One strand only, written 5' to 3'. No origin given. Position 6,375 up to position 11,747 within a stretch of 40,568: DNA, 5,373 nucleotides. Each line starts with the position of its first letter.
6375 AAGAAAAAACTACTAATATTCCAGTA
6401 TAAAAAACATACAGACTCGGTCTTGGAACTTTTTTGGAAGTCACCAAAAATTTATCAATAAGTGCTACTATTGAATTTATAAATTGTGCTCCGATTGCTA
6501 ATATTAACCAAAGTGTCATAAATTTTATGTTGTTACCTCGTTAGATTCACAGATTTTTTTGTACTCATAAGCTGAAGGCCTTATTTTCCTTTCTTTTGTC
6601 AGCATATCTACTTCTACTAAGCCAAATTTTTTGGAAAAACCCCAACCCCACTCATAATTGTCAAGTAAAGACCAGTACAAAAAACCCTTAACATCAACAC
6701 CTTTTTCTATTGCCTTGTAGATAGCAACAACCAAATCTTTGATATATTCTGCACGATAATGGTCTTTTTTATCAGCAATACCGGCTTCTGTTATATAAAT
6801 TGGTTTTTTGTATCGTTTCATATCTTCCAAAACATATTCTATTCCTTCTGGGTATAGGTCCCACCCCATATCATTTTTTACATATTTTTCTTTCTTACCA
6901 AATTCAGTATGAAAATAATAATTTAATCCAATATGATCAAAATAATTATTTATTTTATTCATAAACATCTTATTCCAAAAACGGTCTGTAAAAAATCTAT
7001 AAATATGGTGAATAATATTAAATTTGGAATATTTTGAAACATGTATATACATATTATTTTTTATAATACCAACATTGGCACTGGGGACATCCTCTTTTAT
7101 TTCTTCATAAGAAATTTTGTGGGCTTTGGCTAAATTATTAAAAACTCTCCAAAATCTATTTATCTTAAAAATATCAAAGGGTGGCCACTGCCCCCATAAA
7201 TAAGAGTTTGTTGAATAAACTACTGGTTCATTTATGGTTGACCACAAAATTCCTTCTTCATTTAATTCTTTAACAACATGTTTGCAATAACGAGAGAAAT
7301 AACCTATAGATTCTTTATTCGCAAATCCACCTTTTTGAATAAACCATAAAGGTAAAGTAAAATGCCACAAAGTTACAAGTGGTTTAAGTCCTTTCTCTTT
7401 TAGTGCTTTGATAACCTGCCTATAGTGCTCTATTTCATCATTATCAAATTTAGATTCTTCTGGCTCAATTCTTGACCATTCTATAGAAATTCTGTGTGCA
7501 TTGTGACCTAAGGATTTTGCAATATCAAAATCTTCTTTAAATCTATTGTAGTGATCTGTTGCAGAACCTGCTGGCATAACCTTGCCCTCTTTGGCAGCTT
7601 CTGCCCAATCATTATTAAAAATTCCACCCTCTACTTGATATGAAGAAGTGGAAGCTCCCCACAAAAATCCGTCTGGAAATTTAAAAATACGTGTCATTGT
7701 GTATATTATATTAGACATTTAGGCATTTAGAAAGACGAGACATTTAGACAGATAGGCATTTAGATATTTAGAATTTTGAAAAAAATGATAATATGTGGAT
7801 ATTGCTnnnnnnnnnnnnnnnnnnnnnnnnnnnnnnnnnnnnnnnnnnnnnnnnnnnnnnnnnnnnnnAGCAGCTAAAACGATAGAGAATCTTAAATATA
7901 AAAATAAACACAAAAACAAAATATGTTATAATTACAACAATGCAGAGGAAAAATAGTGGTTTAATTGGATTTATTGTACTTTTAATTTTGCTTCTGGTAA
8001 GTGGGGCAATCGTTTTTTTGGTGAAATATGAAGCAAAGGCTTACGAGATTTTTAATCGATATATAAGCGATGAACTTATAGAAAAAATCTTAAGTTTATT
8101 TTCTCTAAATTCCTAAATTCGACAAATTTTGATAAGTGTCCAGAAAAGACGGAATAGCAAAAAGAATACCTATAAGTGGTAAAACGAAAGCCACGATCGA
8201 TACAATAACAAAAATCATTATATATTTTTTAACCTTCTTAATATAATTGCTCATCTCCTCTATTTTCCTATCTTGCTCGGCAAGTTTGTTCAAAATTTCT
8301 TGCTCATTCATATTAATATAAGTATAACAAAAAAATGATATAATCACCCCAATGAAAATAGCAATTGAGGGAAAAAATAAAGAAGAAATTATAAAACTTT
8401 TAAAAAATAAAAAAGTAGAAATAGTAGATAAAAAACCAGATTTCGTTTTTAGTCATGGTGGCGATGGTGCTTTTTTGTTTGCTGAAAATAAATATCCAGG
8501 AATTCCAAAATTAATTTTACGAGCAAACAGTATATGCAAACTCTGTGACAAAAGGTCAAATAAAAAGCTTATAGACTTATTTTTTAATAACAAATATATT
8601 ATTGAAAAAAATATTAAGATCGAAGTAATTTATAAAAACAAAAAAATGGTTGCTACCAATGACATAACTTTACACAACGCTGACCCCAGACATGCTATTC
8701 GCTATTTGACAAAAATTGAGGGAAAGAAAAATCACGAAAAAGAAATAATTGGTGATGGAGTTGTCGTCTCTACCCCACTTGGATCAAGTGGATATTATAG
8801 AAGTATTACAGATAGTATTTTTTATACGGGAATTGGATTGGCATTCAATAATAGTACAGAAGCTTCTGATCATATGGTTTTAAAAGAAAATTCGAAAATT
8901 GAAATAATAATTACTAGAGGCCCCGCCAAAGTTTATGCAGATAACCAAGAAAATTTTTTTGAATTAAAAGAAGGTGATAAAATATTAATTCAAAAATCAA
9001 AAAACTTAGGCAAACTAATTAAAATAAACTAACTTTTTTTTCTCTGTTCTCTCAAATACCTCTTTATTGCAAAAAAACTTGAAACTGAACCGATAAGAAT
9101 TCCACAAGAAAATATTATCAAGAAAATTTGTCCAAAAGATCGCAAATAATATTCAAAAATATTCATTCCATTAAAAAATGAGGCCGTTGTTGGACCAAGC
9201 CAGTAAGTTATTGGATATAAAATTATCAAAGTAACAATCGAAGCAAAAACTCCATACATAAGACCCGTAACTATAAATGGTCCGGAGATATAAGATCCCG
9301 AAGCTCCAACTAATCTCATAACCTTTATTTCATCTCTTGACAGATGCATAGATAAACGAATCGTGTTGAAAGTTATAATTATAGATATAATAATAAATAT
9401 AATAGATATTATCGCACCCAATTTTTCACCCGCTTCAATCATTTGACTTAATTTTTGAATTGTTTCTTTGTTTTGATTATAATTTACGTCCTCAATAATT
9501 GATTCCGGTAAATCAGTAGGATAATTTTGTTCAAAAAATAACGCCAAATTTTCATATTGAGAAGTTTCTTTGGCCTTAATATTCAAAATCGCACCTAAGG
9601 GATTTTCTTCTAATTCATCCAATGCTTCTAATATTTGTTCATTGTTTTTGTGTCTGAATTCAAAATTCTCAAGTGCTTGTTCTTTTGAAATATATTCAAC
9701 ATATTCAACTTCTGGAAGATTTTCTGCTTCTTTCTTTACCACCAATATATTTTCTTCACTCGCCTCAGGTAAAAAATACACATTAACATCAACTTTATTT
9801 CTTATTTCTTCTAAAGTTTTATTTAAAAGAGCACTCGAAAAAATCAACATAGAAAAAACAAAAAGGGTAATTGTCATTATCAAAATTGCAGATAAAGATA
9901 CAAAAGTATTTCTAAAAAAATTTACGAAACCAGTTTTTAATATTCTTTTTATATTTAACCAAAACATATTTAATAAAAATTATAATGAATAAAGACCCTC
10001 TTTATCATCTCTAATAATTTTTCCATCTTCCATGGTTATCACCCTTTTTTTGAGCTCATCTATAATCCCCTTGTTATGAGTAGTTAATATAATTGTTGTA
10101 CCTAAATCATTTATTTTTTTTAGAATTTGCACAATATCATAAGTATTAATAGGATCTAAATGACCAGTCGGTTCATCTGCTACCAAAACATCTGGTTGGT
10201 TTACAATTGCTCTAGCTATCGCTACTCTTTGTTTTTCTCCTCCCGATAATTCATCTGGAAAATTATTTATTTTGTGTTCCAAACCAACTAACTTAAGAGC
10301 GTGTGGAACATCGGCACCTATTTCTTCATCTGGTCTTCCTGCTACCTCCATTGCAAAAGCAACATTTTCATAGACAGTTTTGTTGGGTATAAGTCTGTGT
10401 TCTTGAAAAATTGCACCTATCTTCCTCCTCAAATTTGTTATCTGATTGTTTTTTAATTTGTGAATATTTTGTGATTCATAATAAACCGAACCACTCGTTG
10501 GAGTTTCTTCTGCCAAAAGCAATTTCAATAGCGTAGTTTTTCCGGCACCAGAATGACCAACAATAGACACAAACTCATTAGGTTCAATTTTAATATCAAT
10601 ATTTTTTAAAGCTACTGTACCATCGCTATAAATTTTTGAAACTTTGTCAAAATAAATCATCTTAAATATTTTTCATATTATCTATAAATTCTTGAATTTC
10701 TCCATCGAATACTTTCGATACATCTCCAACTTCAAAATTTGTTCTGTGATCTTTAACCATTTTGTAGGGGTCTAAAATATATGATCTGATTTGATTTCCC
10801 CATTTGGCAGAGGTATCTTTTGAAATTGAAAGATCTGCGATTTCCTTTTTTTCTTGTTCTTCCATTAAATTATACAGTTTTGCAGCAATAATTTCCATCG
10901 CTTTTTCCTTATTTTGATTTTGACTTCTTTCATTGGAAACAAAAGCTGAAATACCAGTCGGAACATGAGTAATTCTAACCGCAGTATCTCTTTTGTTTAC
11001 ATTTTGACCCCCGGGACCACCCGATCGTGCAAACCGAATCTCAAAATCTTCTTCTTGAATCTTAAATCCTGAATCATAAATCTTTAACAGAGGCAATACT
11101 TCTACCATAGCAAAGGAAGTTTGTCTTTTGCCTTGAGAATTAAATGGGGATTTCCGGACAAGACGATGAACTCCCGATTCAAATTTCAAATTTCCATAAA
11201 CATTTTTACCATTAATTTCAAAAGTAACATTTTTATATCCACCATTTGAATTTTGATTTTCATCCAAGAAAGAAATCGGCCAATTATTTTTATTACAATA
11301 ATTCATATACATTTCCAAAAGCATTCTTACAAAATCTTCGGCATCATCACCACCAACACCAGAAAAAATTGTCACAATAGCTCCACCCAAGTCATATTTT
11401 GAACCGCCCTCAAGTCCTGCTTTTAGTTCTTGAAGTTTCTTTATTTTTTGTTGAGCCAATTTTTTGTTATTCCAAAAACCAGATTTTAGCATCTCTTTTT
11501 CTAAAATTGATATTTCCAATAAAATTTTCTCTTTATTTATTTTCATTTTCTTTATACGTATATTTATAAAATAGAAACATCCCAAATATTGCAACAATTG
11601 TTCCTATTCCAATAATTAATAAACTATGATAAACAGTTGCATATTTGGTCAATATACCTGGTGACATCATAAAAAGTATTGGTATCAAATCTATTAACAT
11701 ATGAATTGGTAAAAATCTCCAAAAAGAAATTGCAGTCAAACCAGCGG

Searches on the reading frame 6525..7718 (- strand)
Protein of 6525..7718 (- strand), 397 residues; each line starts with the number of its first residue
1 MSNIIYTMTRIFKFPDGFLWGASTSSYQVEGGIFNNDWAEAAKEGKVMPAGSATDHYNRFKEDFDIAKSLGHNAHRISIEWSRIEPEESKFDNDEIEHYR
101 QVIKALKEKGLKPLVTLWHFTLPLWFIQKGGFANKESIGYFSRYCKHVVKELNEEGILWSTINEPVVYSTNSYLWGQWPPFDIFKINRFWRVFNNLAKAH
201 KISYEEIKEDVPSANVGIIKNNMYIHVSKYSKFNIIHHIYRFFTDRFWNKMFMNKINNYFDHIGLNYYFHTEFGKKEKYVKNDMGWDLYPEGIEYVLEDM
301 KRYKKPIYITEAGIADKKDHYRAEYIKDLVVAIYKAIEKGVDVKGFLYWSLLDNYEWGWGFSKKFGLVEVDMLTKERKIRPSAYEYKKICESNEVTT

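Call 99: search_protein_families(library=pfam, proteins=[window:6525-7718:-], max_evalue=0.00001)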
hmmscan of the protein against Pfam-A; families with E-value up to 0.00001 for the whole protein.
window:6525-7718:- (397 aa): 2 families
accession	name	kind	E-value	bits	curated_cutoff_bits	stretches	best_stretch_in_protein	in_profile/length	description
PF00232.24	Glyco_hydro_1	-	2.2e-76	257.6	22.6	2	13-232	4-232/453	Glycosyl hydrolase family 1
PF00331.26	Glyco_hydro_10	-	2.3e-08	34.1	22.1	0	58-170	24-134/311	Glycosyl hydrolase family 10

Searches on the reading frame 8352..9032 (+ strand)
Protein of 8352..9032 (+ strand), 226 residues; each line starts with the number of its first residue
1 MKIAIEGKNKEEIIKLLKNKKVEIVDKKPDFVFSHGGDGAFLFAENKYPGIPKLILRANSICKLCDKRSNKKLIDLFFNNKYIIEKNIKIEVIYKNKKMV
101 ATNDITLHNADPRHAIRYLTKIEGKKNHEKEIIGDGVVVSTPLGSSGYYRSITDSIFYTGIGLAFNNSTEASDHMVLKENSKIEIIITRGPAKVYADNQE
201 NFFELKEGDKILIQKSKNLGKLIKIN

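Call 99: search_protein_families(library=pfam, proteins=[window:8352-9032:+], max_evalue=0.00001)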
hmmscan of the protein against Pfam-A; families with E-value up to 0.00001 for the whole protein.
window:8352-9032:+ (226 aa): 1 family
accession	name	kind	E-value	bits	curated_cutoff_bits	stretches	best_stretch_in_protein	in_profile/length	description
PF20143.4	NAD_kinase_C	-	2.6e-09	37.3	23.7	1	103-224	2-125/126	ATP-NAD kinase C-terminal domain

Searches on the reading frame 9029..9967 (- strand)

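Call 99: search_protein_families(library=pfam, proteins=[window:9029-9967:-], max_evalue=0.00001)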
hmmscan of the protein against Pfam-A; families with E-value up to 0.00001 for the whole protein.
window:9029-9967:- (312 aa): 2 families
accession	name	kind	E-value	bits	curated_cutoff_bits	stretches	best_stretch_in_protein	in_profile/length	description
PF18075.7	FtsX_ECD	-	1.5e-13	51.6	23.5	1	59-146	1-88/96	FtsX extracellular domain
PF02687.27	FtsX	-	2.8e-12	47.2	25.5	1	186-306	2-117/120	FtsX-like permease C-terminal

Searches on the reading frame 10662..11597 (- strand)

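Call 99: search_protein_families(library=pfam, proteins=[window:10662-11597:-], max_evalue=0.00001)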
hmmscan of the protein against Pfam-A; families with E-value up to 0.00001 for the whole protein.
window:10662-11597:- (311 aa): 2 families
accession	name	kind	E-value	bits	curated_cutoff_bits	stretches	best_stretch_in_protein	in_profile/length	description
PF03462.23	PCRF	-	8.2e-42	143.7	24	1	33-165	62-194/194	PCRF domain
PF00472.26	RF-1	-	5.1e-35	120.4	35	1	178-285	5-116/116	RF-1 domain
